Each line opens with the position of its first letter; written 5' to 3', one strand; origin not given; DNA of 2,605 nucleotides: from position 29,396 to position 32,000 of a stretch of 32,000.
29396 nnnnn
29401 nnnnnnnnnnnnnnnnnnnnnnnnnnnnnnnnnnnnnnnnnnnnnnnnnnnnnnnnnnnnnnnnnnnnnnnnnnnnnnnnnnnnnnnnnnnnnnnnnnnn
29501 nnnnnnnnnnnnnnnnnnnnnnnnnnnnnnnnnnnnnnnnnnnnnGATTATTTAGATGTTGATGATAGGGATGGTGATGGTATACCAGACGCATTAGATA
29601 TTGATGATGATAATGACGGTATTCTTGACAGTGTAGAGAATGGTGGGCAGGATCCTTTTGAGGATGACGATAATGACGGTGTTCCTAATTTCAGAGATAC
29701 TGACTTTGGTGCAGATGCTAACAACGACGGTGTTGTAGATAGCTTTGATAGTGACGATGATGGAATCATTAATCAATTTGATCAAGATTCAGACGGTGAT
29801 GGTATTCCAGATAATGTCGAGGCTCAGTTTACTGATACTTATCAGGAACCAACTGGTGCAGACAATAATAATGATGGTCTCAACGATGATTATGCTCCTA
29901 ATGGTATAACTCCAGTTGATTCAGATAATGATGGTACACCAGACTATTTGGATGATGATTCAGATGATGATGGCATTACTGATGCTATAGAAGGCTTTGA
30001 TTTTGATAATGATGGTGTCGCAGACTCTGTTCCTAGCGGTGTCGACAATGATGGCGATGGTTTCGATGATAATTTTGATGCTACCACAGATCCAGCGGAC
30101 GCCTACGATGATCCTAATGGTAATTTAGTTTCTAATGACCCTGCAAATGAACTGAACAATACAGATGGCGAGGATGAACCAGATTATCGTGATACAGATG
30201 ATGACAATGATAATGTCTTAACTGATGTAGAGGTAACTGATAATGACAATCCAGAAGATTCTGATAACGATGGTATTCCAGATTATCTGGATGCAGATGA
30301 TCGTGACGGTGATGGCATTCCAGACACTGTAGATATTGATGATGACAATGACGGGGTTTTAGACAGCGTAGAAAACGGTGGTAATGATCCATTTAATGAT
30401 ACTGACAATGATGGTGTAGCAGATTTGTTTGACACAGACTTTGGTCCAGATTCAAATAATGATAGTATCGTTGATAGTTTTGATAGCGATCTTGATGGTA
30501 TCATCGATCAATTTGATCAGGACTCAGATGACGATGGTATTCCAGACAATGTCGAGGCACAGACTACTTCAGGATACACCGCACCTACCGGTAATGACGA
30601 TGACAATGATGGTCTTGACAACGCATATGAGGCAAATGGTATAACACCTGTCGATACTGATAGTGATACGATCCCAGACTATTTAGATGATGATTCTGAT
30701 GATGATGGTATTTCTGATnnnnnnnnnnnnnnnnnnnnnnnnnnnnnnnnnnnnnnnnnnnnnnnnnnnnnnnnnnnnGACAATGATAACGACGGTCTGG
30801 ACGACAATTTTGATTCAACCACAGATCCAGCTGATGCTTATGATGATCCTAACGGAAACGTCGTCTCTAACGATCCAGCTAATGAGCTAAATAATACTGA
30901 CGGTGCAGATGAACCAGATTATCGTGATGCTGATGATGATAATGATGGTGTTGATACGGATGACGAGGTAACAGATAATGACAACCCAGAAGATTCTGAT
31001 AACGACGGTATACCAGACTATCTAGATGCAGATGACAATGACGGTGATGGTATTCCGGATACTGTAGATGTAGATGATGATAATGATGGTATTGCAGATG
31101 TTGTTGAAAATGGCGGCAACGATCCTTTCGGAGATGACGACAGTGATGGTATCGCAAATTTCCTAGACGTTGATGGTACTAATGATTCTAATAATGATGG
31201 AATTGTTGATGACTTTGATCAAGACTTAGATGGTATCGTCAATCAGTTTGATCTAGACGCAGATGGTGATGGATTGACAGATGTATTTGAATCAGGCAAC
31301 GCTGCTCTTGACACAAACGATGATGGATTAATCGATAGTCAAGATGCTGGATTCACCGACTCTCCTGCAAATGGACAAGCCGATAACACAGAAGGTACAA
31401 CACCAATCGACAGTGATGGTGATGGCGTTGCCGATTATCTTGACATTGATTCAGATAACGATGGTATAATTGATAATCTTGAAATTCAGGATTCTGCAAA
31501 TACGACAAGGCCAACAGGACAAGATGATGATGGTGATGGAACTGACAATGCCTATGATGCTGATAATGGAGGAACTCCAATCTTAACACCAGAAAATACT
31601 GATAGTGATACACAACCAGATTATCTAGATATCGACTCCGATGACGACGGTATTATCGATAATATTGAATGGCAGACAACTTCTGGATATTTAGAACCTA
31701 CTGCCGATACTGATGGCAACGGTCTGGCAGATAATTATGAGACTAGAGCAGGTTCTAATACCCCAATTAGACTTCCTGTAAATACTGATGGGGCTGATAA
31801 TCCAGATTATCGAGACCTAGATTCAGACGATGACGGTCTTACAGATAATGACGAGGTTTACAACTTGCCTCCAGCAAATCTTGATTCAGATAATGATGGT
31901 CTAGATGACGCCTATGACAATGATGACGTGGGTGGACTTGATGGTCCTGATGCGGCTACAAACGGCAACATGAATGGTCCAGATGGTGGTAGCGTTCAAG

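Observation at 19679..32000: Giant ORF (over 4107 codons, still open at the window edge) missing from the ORF track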

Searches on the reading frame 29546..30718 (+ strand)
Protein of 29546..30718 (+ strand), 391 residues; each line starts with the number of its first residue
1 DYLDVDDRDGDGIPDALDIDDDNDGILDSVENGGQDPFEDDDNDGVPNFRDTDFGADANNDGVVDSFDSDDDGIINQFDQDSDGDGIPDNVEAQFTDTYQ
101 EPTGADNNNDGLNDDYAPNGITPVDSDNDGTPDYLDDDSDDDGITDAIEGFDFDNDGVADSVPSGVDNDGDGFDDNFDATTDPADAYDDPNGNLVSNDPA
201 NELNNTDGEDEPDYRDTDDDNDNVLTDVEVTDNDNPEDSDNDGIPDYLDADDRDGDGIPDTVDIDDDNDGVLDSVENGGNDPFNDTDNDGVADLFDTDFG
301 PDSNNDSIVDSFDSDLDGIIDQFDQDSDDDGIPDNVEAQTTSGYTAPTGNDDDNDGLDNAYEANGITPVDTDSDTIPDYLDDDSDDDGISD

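Call 9: search_protein_families(library=pfam, proteins=[window:29546-30718:+], max_evalue=1)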
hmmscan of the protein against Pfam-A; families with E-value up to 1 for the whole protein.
window:29546-30718:+ (391 aa): 1 family
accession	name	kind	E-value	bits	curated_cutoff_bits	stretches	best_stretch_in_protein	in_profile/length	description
PF18884.5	TSP3_bac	-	0.036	14.3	25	1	81-94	1-14/22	Bacterial TSP3 repeat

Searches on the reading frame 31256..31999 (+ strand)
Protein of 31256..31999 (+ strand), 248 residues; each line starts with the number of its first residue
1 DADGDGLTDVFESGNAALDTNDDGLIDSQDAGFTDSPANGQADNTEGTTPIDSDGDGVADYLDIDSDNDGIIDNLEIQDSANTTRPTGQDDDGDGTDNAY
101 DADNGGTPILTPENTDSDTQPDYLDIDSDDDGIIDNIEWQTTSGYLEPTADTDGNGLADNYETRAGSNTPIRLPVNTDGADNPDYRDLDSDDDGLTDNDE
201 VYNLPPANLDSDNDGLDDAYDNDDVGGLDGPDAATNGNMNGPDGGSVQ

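Call 77: find_related_loci(query=window:31256-31999:+, collection=metagenome_contigs, flank=10000)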
Query window:31256-31999:+ (248 aa) in metagenome_contigs; peptide patterns used: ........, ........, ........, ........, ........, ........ (x = any residue, [..] = any of these).
520 stretches matched a pattern; 130 encode a relative of the query (tblastn E <= 1e-3); the best 80 are kept; 80 distinct loci.
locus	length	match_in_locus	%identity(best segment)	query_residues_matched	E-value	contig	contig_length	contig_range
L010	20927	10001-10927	54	1-239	4e-62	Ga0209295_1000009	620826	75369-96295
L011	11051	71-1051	57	1-239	9e-62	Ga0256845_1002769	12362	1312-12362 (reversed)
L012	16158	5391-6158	50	1-239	1e-56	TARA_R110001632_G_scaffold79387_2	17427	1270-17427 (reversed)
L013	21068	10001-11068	48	1-240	5e-53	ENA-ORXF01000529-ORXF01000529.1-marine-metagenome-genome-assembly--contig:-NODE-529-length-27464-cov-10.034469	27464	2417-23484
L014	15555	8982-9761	55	1-237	6e-53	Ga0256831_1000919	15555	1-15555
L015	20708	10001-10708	51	1-221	4e-51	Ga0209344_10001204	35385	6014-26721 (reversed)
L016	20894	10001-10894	49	1-240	5e-50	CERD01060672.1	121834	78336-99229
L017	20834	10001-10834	53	1-228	1e-47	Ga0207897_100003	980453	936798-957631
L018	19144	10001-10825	47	18-222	8e-45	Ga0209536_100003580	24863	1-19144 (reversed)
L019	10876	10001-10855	48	1-222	7e-44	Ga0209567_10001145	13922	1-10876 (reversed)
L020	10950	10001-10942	52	1-222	7e-44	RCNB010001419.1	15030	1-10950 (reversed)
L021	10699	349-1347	47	1-228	6e-44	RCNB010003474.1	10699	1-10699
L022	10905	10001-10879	50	1-222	4e-44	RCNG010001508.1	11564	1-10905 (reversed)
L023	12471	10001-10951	52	1-244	1e-43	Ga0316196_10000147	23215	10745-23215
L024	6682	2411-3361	52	1-244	1e-43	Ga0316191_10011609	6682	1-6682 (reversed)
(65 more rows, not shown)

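Call 80: search_protein_families(library=pfam, proteins=[L010:16901-18100:+, L011:3578-4777:+, L012:13227-14426:+, L013:13925-15124:+, L014:12918-14117:+, L015:17810-19009:+], max_evalue=0.001)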
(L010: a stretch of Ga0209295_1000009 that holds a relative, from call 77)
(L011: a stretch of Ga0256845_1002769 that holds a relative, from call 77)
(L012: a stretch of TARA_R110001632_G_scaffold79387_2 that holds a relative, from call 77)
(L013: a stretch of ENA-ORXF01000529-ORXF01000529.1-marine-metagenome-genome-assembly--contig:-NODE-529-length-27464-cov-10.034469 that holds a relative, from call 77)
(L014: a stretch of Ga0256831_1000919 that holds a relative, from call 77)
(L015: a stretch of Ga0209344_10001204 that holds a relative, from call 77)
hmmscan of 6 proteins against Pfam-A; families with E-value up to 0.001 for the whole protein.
L010:16901-18100:+ (400 aa): 2 families
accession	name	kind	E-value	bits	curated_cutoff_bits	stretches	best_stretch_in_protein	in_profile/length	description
PF18884.5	TSP3_bac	-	6.3e-38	128.7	25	5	180-201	1-22/22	Bacterial TSP3 repeat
PF13585.12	CHU_C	-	9.2e-27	93.4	27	1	304-398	3-86/86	CHU_C Type IX secretion signal domain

L011:3578-4777:+ (400 aa): 1 family
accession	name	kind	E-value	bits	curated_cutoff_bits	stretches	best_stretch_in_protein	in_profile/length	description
PF13585.12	CHU_C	-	8.3e-25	87.2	27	1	305-398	3-86/86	CHU_C Type IX secretion signal domain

L012:13227-14426:+ (400 aa): 2 families
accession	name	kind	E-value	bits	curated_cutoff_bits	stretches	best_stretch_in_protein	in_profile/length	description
PF18884.5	TSP3_bac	-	5.9e-35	119.2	25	5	101-122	1-22/22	Bacterial TSP3 repeat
PF13585.12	CHU_C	-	1.9e-26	92.4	27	1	305-398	4-86/86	CHU_C Type IX secretion signal domain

L013:13925-15124:+ (400 aa): 1 family
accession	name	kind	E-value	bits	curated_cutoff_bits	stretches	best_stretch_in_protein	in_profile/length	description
PF13585.12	CHU_C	-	1.7e-24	86.2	27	1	305-398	3-86/86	CHU_C Type IX secretion signal domain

L014:12918-14117:+ (400 aa): 4 families
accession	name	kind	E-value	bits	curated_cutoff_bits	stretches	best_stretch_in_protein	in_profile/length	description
PF13585.12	CHU_C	-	5.2e-26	91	27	1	313-398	3-86/86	CHU_C Type IX secretion signal domain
PF17963.7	Big_9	-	5.1e-24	85.4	23.6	2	116-206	1-88/89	Bacterial Ig domain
PF17892.7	Cadherin_5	-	1.3e-18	67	26.5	2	116-208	2-97/98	Cadherin-like domain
PF17803.7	Cadherin_4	-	0.00017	22.5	25.1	1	116-171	11-68/71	Bacterial cadherin-like domain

L015:17810-19009:+ (400 aa): 2 families
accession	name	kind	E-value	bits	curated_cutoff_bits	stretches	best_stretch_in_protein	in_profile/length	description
PF18884.5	TSP3_bac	-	6.2e-30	103.1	25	3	189-209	1-21/22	Bacterial TSP3 repeat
PF13585.12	CHU_C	-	2.9e-20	72.6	27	1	310-398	6-86/86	CHU_C Type IX secretion signal domain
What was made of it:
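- On T9SS cargo protein: The six closest have CHU_C at 72-93 bits (call 80).
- The six closest end in CHU_C at 72-93 bits (call 80).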

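Call 84: search_protein_families(library=pfam, proteins=[L013:15144-16058:+, L010:18127-19059:+, L014:14181-15110:+, L013:15964-17979:+], max_evalue=0.001)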
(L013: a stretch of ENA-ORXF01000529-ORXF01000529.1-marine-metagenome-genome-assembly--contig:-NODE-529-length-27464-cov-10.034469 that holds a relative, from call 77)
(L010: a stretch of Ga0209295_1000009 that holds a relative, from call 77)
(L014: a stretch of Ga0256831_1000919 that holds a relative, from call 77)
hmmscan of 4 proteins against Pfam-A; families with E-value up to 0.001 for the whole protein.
L013:15144-16058:+ (304 aa): 1 family
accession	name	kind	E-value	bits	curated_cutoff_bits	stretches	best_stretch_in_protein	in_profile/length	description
PF11751.14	PorP_SprF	-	2.9e-89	299.7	22.3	1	17-288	2-272/273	Type IX secretion system membrane protein PorP/SprF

L010:18127-19059:+ (310 aa): 1 family
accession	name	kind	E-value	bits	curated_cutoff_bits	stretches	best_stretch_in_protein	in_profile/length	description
PF11751.14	PorP_SprF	-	5.6e-93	311.9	22.3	1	19-295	2-273/273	Type IX secretion system membrane protein PorP/SprF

L014:14181-15110:+ (309 aa): 2 families
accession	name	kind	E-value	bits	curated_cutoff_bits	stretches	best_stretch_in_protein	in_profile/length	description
PF11751.14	PorP_SprF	-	7.7e-85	285.2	22.3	1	18-293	2-273/273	Type IX secretion system membrane protein PorP/SprF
PF13729.12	TraF_2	-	3e-05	23.8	25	1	104-223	147-252/264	F plasmid transfer operon, TraF, protein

L013:15964-17979:+ (671 aa): 4 families
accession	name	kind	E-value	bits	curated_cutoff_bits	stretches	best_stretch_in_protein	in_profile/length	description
PF07676.18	PD40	-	8.1e-16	58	20.9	1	231-258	12-37/38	WD40-like Beta Propeller Repeat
PF00691.25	OmpA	-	3e-14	53.6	27.2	1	482-573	1-94/98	OmpA family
PF01476.26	LysM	-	1.3e-10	41.5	20.9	1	629-671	1-43/43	LysM domain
PF13620.12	CarboxypepD_reg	-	0.00099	19.9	32.3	0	378-458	1-81/82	Carboxypeptidase regulatory-like domain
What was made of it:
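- An OmpA/PD40/LysM gene lies near one relative, L013 (call 84).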
